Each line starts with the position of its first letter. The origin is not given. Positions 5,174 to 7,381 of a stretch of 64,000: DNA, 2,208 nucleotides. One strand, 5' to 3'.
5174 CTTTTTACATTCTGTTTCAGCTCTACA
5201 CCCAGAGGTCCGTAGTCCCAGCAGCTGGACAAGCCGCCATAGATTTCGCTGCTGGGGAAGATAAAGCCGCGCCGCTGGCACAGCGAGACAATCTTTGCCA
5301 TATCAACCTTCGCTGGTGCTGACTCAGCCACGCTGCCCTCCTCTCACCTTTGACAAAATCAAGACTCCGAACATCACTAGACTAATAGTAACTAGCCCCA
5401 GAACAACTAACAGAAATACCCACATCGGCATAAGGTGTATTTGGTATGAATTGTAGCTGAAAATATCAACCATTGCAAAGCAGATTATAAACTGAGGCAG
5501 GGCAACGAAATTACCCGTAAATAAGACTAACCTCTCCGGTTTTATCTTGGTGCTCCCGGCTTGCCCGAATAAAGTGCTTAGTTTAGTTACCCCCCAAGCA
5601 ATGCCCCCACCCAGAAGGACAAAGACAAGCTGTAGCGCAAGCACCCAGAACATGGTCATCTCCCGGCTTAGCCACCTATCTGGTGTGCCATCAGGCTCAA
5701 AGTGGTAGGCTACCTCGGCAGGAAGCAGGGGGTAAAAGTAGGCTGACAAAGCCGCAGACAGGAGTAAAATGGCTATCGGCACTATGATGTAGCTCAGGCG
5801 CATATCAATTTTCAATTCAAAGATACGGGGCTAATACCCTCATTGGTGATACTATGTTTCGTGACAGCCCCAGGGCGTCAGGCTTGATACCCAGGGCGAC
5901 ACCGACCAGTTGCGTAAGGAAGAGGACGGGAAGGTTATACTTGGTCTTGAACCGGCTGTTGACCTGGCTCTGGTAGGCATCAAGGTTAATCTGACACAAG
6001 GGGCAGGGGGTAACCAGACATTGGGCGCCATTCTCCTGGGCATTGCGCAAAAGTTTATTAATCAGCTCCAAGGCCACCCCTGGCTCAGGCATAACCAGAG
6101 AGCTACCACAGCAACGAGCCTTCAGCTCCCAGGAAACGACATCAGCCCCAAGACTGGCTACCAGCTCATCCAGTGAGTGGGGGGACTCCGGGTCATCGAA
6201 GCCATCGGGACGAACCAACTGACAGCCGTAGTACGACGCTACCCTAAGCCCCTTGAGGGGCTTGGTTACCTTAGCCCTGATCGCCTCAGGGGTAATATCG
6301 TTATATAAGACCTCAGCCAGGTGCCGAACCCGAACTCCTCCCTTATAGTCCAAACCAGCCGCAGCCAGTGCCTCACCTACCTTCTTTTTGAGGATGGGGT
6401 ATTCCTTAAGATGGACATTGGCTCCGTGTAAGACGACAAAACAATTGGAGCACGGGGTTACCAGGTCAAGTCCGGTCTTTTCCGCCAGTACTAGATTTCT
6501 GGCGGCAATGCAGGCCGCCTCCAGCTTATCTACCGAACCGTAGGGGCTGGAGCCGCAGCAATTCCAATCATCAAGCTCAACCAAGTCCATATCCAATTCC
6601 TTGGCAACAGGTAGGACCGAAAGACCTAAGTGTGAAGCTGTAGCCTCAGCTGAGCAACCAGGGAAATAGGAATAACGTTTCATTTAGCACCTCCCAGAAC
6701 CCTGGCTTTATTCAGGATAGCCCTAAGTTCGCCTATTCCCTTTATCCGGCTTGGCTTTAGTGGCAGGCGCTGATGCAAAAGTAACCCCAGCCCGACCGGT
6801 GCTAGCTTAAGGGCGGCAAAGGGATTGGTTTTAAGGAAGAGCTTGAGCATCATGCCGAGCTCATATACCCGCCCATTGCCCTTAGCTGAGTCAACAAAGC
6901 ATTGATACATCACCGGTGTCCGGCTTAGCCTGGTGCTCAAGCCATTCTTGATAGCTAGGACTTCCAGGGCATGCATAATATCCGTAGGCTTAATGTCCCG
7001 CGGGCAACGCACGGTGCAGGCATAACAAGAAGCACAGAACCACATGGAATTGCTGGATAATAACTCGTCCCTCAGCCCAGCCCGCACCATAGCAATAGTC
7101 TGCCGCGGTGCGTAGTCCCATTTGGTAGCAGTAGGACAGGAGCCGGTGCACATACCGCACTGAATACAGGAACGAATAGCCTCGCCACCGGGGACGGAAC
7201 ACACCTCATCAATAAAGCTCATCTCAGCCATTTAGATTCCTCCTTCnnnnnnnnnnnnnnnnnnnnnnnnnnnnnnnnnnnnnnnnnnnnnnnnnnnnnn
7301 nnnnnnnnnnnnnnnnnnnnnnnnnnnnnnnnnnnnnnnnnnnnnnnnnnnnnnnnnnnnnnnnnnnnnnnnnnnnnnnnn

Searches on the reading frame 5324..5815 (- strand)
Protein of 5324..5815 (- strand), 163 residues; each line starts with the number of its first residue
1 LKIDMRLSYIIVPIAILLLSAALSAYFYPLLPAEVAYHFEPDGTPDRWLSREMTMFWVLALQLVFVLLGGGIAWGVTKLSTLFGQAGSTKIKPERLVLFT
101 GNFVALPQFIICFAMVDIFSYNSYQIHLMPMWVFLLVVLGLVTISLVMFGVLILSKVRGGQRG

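Call 5: search_protein_families(library=pfam, proteins=[window:5324-5815:-], max_evalue=0.01)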
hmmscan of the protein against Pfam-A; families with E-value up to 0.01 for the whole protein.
window:5324-5815:- (163 aa): 1 family
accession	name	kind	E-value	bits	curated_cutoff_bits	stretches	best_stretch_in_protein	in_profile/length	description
PF07853.16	DUF1648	-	6.1e-12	45.5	28.7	1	16-62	2-48/49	Domain of unknown function (DUF1648)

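Call 7: search_protein_families(library=ncbifam, proteins=[window:5324-5815:-], max_evalue=0.001)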
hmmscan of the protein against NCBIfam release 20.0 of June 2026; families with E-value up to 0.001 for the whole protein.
window:5324-5815:- (163 aa): 0 families

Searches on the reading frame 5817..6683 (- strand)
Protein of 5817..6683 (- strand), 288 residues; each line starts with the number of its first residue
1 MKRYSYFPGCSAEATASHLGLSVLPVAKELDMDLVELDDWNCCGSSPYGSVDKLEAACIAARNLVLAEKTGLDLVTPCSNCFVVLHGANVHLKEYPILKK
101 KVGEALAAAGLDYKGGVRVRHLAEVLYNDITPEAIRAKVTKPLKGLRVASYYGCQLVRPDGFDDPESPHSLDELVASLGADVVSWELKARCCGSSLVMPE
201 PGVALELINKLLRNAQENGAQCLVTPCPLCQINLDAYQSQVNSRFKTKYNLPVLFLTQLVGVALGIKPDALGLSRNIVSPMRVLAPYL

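Call 5: search_protein_families(library=pfam, proteins=[window:5817-6683:-], max_evalue=0.01)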
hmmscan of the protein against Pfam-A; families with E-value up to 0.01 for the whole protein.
window:5817-6683:- (288 aa): 1 family
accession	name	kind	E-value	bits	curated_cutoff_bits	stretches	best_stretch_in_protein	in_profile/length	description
PF02754.22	CCG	-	1.3e-25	89.7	20.6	2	148-235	1-85/85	Cysteine-rich domain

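Call 7: search_protein_families(library=ncbifam, proteins=[window:5817-6683:-], max_evalue=0.001)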
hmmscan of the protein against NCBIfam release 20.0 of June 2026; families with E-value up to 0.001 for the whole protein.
window:5817-6683:- (288 aa): 6 families
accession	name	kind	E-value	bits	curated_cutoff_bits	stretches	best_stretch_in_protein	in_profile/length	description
TIGR03288.1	CoB_CoM_SS_B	equivalog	5e-69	232.8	345.15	1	4-284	2-287/290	CoB--CoM heterodisulfide reductase subunit B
NF042965.1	MFR_anch_SdhE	equivalog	5e-64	216.6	500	1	3-279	2-277/282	8-methylmenaquinol:fumarate reductase membrane anchor subunit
NF041780.1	hetero_SS_HdrB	equivalog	8.6e-26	90.9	450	1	30-270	32-287/304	ferredoxin:CoB-CoM heterodisulfide reductase subunit HdrB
NF045670.1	quin_L_LdhH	equivalog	4.6e-13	48.3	800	1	3-247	468-698/706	L-lactate dehydrogenase (quinone) large subunit LdhH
NF004898.0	PRK06259.1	equivalog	7e-10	38.1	385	1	3-258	263-482/488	fumarate reductase (CoM/CoB) subunit TfrB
NF008369.0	PRK11168.1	equivalog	8.8e-08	31.4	278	1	3-236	168-382/401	anaerobic glycerol-3-phosphate dehydrogenase subunit C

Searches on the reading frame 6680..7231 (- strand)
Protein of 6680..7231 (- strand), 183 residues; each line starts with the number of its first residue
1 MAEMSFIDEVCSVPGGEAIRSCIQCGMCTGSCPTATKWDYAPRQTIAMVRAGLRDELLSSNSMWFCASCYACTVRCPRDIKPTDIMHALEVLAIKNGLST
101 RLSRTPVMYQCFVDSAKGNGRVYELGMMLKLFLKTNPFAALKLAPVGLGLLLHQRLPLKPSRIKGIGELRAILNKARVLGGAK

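Call 5: search_protein_families(library=pfam, proteins=[window:6680-7231:-], max_evalue=0.01)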
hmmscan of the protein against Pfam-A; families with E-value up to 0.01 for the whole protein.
window:6680-7231:- (183 aa): 7 families
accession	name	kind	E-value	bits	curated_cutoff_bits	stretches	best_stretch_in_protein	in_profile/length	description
PF13183.11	Fer4_8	-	2.3e-11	44.5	27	1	20-80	3-68/68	4Fe-4S dicluster domain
PF13534.11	Fer4_17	-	1.3e-09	38.9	22.2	1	21-80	1-60/61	4Fe-4S dicluster domain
PF13187.11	Fer4_9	-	3.4e-09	37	27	1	22-79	2-50/52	4Fe-4S dicluster domain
PF13237.11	Fer4_10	-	4.5e-05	23.7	25.5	1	21-77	8-53/53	4Fe-4S dicluster domain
PF12838.12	Fer4_7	-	0.00026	21.8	27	1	21-80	1-52/52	4Fe-4S dicluster domain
PF12797.12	Fer4_2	-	0.0011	19.3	24.5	0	21-34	9-22/22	4Fe-4S binding domain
PF00037.32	Fer4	-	0.0063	16.7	21.1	0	22-34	8-20/24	4Fe-4S binding domain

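Call 7: search_protein_families(library=ncbifam, proteins=[window:6680-7231:-], max_evalue=0.001)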
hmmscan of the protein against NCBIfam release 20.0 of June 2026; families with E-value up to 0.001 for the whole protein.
window:6680-7231:- (183 aa): 15 families
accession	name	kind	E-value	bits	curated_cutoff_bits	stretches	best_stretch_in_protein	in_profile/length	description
TIGR03290.1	CoB_CoM_SS_C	equivalog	2.6e-26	92.3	160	1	20-104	2-86/144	CoB--CoM heterodisulfide reductase subunit C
NF038018.1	qmoC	equivalog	8.6e-22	78.1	300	1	3-96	2-94/360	quinone-interacting membrane-bound oxidoreductase complex subunit QmoC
NF041779.1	hetero_SS_HdrC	equivalog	4.6e-21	75.2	350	1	19-99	30-109/198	ferredoxin:CoB-CoM heterodisulfide reductase subunit HdrC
NF041890.1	hdrC_Methbact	equivalog_domain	8.4e-19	67.9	270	1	17-101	26-109/192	ferredoxin:CoB-CoM heterodisulfide reductase subunit HdrC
NF042952.1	MFR_FeS_SdhB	equivalog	1.4e-09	37.4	600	1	55-130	188-267/320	8-methylmenaquinol:fumarate reductase iron-sulfur subunit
NF009227.0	PRK12577.1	equivalog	3.2e-09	35.9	349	1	59-175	204-321/330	succinate dehydrogenase/fumarate reductase iron-sulfur subunit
NF009226.0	PRK12576.1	equivalog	8.1e-08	32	344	1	21-131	155-276/317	succinate dehydrogenase/fumarate reductase iron-sulfur subunit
NF008369.0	PRK11168.1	equivalog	3.5e-07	29.5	278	1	19-87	10-81/401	anaerobic glycerol-3-phosphate dehydrogenase subunit C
TIGR03379.1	glycerol3P_GlpC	equivalog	4.6e-07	28.9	279.9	1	18-87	3-75/397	anaerobic glycerol-3-phosphate dehydrogenase subunit GlpC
NF004898.0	PRK06259.1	equivalog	7.8e-07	28.1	385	1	17-98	131-221/488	fumarate reductase (CoM/CoB) subunit TfrB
TIGR00384.1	dhsB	subfamily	2.1e-06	27.4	88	1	18-87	138-219/222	succinate dehydrogenase and fumarate reductase iron-sulfur protein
TIGR00314.1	cdhA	equivalog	3.3e-06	25.2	781.3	1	17-107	396-481/784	CO dehydrogenase/acetyl-CoA synthase complex subunit alpha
NF004616.0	PRK05950.1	subfamily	1.1e-05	24.8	228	1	19-93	146-233/238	succinate dehydrogenase iron-sulfur subunit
NF008434.0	PRK11274.1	equivalog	6.4e-05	22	333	1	18-84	21-93/409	glycolate oxidase subunit GlcF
TIGR01945.1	rnfC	subfamily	0.00027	19.6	245.95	1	19-81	362-419/435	RnfABCDGE type electron transport complex subunit C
